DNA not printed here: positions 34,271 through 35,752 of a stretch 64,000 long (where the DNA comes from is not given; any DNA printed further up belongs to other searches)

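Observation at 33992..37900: Kinase-less signalling-glycosylation module: CheY-like receiver, pseudo-receiver::phosphoglycosyl transferase fusion, GT2 and sigma-54 activator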

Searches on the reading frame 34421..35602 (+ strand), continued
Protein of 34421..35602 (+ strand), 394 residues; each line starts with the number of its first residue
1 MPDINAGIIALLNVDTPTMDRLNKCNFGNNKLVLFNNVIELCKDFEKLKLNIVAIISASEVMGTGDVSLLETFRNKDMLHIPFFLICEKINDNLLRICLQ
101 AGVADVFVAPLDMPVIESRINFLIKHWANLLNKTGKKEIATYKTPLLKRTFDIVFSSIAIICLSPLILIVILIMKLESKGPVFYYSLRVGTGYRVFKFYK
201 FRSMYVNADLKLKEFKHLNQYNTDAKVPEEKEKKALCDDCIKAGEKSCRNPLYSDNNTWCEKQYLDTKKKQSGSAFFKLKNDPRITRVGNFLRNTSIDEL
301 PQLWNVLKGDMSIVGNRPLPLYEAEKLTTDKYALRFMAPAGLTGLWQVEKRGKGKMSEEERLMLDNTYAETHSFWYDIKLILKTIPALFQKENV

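Call 40: search_protein_families(library=pfam, proteins=[L050:3579-6203:-, L036:9662-11821:+, L069:13681-15108:+, L008:9938-11278:+, L042:8772-9488:+, L017:8960-9571:-, L056:11954-13135:+, L010:8646-9809:-, L048:4427-6601:+, L035:8355-12683:+], max_evalue=0.0001)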
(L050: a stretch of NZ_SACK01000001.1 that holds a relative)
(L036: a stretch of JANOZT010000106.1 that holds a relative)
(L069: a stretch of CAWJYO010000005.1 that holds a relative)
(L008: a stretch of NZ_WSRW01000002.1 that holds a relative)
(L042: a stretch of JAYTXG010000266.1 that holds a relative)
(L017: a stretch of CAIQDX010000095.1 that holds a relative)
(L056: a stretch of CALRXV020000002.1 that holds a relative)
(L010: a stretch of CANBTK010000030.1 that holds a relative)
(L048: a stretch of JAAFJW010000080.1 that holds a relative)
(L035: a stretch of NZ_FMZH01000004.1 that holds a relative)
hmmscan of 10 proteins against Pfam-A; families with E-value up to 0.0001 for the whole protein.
L050:3579-6203:- (875 aa): 8 families
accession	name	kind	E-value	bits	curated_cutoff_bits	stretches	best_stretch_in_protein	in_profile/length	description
PF02518.31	HATPase_c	-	1.6e-28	99.8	26.4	1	453-566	1-108/111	Histidine kinase-, DNA gyrase B-, and HSP90-like ATPase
PF00072.30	Response_reg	-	1.4e-27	96.5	30.2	1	594-707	1-110/111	Response regulator receiver domain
PF00512.31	HisKA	-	1.1e-17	64.3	26.9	1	342-406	2-66/66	His Kinase A (phospho-acceptor) domain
PF08448.16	PAS_4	-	5e-13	49.7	23.1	1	84-197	1-109/110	PAS fold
PF13426.13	PAS_9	-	1.9e-12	47.8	27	1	225-320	8-103/103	PAS domain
PF01627.28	Hpt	-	1.2e-11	45.1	24.6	1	782-859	2-83/84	Hpt domain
PF08447.18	PAS_3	-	1.8e-10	41.4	25.6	1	232-314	3-88/89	PAS fold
PF00989.32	PAS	-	4.5e-05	23.9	22.6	0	225-318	18-113/113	PAS fold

L036:9662-11821:+ (720 aa): 1 family
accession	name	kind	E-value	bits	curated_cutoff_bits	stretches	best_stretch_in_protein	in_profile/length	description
PF01656.29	CbiA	-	6.7e-07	29.7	25.4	1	547-715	2-88/125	CobQ/CobB/MinD/ParA nucleotide binding domain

L069:13681-15108:+ (476 aa): 1 family
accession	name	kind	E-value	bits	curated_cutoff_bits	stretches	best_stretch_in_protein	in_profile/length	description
PF04932.20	Wzy_C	-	7.2e-09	36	31.7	1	258-397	2-147/149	O-Antigen ligase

L008:9938-11278:+ (447 aa): 2 families
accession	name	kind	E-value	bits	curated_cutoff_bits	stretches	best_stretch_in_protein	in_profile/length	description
PF13440.11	Polysacc_synt_3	-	9.1e-11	42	23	1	77-329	40-289/293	Polysaccharide biosynthesis protein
PF01943.22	Polysacc_synt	-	1.9e-09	37.8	28.2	1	12-265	4-256/274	Polysaccharide biosynthesis protein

L042:8772-9488:+ (239 aa): 1 family
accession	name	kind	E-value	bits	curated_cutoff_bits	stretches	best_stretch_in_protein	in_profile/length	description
PF02321.23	OEP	-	2.5e-19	70.3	22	1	50-232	1-187/187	Outer membrane efflux protein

L017:8960-9571:- (204 aa): 2 families
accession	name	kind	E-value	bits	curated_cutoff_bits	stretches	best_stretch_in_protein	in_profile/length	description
PF00132.30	Hexapep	-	8.8e-15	54.1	27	2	141-174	2-35/36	Bacterial transferase hexapeptide (six repeats)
PF14602.12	Hexapep_2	-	9.6e-09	35.3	27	1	141-174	2-33/34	Hexapeptide repeat of succinyl-transferase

L056:11954-13135:+ (394 aa): 2 families
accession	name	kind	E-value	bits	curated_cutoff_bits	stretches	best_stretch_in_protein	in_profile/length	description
PF13641.12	Glyco_tranf_2_3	-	4.5e-40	138.5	27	1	47-267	1-230/230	Glycosyltransferase like family 2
PF13632.12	Glyco_trans_2_3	-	1.4e-10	41.8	27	1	129-338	3-196/198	Glycosyl transferase family group 2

L010:8646-9809:- (388 aa): 4 families
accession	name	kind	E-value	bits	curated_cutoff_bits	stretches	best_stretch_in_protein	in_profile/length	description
PF00535.33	Glycos_transf_2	-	4.5e-19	69.4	23.3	1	51-207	2-160/168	Glycosyl transferase family 2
PF13632.12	Glyco_trans_2_3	-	4.4e-13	49.9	27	1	130-335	3-196/198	Glycosyl transferase family group 2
PF13641.12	Glyco_tranf_2_3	-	2.8e-11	44.3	27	1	47-261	1-226/230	Glycosyltransferase like family 2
PF13506.12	Glyco_transf_21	-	1.6e-08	34.6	21.7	1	111-261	16-171/174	Glycosyl transferase family 21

L048:4427-6601:+ (725 aa): 1 family
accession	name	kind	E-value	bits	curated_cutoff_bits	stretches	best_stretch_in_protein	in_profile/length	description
PF02706.20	Wzz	-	2.9e-05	24.7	25.5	1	2-52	4-54/91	Chain length determinant protein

L035:8355-12683:+ (1443 aa): 10 families
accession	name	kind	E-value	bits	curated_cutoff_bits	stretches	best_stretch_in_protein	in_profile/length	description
PF00072.30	Response_reg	-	1.1e-42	145.2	30.2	2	1201-1312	2-109/111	Response regulator receiver domain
PF08448.16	PAS_4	-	4.6e-35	120.6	23.1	3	169-273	1-108/110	PAS fold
PF00989.32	PAS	-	2.2e-29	102.2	22.6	3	168-255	6-94/113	PAS fold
PF13426.13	PAS_9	-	1.5e-28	99.5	27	2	550-663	4-102/103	PAS domain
PF02518.31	HATPase_c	-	1.2e-27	97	26.4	1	924-1038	2-110/111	Histidine kinase-, DNA gyrase B-, and HSP90-like ATPase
PF00512.31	HisKA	-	3.7e-23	81.8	26.9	1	811-876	1-66/66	His Kinase A (phospho-acceptor) domain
PF08447.18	PAS_3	-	2.2e-22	79.5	25.6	1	445-517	16-88/89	PAS fold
PF13188.13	PAS_8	-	3.9e-13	49.2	21.8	0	286-339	2-55/65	PAS domain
PF01627.28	Hpt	-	1.7e-05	25.4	24.6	1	1359-1433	4-80/84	Hpt domain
PF13185.12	GAF_2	-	4.3e-05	24.2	28.6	0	40-154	21-136/136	GAF domain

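Call 49: predict_structure(alignment_id=A1)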
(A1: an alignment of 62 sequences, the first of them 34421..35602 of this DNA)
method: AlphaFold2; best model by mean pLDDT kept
length: 394 residues; sequences in the alignment: 62
mean_pLDDT: 64.2   pTM: 0.39
mean pLDDT of the five models: 64.2, 60.1, 60.0, 57.4, 57.0
residues with pLDDT >= 90: 49; 70-90: 125; 50-70: 97; < 50: 123
segments of 3 or more residues with pLDDT < 50: 1-4, 135-140, 205-234, 252-257, 268-280, 327-372, 380-394
pLDDT, mean of each block of 10 residues (from residue 1): 65 90 89 88 86 90 72 84 90 78 88 91 87 53 73 85 83 76 62 60 46 30 33 49 63 49 52 40 61 63 79 71 53 33 30 38 44 52 40 31
secondary structure, 60 per line:
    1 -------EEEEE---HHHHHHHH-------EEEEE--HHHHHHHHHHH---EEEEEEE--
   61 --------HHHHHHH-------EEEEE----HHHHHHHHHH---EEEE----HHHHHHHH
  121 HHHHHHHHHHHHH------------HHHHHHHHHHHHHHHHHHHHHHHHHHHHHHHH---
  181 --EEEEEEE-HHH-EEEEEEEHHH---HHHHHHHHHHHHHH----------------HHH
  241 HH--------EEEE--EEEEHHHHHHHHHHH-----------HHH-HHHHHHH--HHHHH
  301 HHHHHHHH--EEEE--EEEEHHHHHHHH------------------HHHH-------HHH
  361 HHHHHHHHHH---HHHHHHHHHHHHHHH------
elements in order: E8-12 H16-23 E31-35 H38-48 E52-58 H69-75 E83-87 H92-101 E105-108 H113-133 H146-177 E183-189 E195-201 H208-221 H238-242 E251-254 E257-260 H261-271 H287-293 H296-308 E311-314 E317-320 H321-328 H347-350 H358-370 H374-388

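Call 50: search_solved_structures(query=window:34421-35602:+, max_evalue=0.001, show_alignments=2)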
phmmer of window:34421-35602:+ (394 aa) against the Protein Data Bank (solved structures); distinct sequences matched with E-value up to 0.001: 7.
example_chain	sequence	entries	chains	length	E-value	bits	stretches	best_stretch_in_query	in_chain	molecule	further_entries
30us_A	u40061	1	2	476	2.4e-41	145.1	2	266-392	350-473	UDP-Gal::undecaprenolphosphate Gal-1-P transferase WbaP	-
9s7s_A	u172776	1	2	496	2.9e-41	144.9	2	266-392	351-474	UDP-Gal::undecaprenolphosphate Gal-1-P transferase WbaP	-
30wc_A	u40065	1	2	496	2.9e-41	144.9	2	266-392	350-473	Undecaprenyl-phosphate galactose phosphotransferase WbaP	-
9s8l_A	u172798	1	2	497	2.9e-41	144.9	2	266-392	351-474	UDP-Gal::undecaprenolphosphate Gal-1-P transferase WbaP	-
8t53_A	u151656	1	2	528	6.4e-40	140.4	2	276-392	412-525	Undecaprenyl-phosphate galactose phosphotransferase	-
8e37_B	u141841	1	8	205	3.4e-23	85.4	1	279-392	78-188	N,N'-diacetylbacilliosaminyl-1-phosphate transferase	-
8g1n_A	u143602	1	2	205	5.9e-23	84.6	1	279-392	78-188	N,N'-diacetylbacilliosaminyl-1-phosphate transferase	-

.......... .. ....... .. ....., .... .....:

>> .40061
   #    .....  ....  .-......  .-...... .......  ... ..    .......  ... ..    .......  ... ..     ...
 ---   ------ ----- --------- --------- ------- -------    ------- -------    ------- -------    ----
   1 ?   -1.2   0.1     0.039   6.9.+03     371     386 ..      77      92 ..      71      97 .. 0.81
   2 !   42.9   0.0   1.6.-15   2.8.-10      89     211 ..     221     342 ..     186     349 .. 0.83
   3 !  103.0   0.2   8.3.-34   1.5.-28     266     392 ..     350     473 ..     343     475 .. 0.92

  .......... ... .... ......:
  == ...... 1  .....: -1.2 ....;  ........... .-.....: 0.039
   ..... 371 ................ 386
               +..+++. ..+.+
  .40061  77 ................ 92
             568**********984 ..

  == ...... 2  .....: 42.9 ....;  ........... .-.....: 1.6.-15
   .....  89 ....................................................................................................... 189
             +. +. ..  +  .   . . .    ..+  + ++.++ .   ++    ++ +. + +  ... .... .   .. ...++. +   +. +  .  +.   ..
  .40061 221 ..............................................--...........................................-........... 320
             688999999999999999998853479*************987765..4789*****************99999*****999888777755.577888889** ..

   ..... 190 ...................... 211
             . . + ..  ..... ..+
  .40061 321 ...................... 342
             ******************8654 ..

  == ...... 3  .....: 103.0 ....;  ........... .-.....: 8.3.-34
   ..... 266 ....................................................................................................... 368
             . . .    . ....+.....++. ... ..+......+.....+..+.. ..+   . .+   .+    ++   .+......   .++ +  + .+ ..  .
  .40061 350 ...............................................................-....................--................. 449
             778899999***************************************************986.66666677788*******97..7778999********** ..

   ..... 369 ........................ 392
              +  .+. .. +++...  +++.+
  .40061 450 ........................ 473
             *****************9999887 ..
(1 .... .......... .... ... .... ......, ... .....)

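Call 51: find_encoding_contigs(protein=P0002, flank=8000, max_places=1)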
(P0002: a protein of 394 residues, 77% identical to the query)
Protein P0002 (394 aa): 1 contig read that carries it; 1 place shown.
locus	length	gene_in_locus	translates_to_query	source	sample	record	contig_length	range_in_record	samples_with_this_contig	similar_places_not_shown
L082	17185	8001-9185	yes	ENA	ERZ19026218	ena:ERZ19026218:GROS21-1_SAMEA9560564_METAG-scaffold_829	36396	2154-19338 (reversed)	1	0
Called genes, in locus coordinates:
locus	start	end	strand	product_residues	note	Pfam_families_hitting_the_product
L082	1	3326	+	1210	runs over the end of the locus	PF07701:HNOBA, PF08447:PAS_3, PF00989:PAS, PF08448:PAS_4, PF13426:PAS_9, PF00512:HisKA, PF02518:HATPase_c, PF00072:Response_reg, +4 more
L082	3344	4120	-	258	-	PF00535:Glycos_transf_2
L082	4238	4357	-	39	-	-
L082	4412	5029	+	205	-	PF25084:LbH_EIF2B (faint), PF00132:Hexapep, PF14602:Hexapep_2 (weak)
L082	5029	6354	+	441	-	PF01943:Polysacc_synt, PF13440:Polysacc_synt_3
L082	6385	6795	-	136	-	PF13803:DUF4184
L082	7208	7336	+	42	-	-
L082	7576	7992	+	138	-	PF00072:Response_reg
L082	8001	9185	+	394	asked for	PF02397:Bac_transf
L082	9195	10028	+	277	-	PF00535:Glycos_transf_2, PF10111:Glyco_tranf_2_2 (weak), PF13641:Glyco_tranf_2_3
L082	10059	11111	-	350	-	PF13506:Glyco_transf_21 (faint), PF13641:Glyco_tranf_2_3, PF00535:Glycos_transf_2, PF13632:Glyco_trans_2_3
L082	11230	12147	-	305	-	PF00535:Glycos_transf_2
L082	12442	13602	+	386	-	PF02655:ATP-grasp_3 (weak), PF02786:CPSase_L_D2 (faint), PF07478:Dala_Dala_lig_C (faint), PF08443:RimK (weak)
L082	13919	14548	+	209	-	-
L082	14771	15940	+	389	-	PF01619:Pro_dh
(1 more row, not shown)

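Call 52: find_encoding_contigs(protein=P0005, flank=8000, max_places=1)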
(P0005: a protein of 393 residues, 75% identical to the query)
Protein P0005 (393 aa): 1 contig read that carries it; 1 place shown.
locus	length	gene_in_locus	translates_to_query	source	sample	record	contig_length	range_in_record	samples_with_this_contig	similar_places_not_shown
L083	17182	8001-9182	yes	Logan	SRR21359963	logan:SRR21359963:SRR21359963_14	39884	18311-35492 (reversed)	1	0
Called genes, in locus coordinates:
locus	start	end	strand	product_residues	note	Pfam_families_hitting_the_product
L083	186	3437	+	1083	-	PF07701:HNOBA, PF08447:PAS_3, PF00989:PAS, PF08448:PAS_4, PF13426:PAS_9, PF00512:HisKA, PF02518:HATPase_c, PF00072:Response_reg, +3 more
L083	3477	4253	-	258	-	PF00535:Glycos_transf_2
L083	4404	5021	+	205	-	PF00132:Hexapep, PF14602:Hexapep_2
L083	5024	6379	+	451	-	PF01943:Polysacc_synt, PF13440:Polysacc_synt_3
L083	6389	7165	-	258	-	PF00882:Zn_dep_PLPC, PF13803:DUF4184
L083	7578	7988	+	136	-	PF00072:Response_reg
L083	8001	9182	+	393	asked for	PF02397:Bac_transf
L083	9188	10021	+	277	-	PF00535:Glycos_transf_2, PF10111:Glyco_tranf_2_2, PF13641:Glyco_tranf_2_3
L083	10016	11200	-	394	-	PF13506:Glyco_transf_21 (weak), PF00535:Glycos_transf_2, PF13641:Glyco_tranf_2_3, PF13632:Glyco_trans_2_3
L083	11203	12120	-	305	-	PF00535:Glycos_transf_2, PF13641:Glyco_tranf_2_3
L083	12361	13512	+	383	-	PF02655:ATP-grasp_3 (weak), PF08443:RimK (weak)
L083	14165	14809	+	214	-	-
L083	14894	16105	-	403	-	PF00534:Glycos_transf_1 (weak), PF13692:Glyco_trans_1_4, PF13524:Glyco_trans_1_2 (weak)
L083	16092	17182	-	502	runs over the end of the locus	PF04932:Wzy_C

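Call 53: find_encoding_contigs(protein=P0001, flank=4000, max_places=2)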
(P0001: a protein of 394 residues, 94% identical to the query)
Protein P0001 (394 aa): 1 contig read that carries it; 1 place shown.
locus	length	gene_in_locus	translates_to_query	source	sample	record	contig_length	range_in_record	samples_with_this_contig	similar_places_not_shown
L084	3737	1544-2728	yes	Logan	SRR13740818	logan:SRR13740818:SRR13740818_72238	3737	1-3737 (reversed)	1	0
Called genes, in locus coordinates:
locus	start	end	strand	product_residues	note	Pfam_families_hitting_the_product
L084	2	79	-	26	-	?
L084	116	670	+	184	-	PF25024:EGF_TEN (weak)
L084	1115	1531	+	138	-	PF00072:Response_reg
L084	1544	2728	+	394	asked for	PF02397:Bac_transf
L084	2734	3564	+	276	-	PF00535:Glycos_transf_2, PF13641:Glyco_tranf_2_3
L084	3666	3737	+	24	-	?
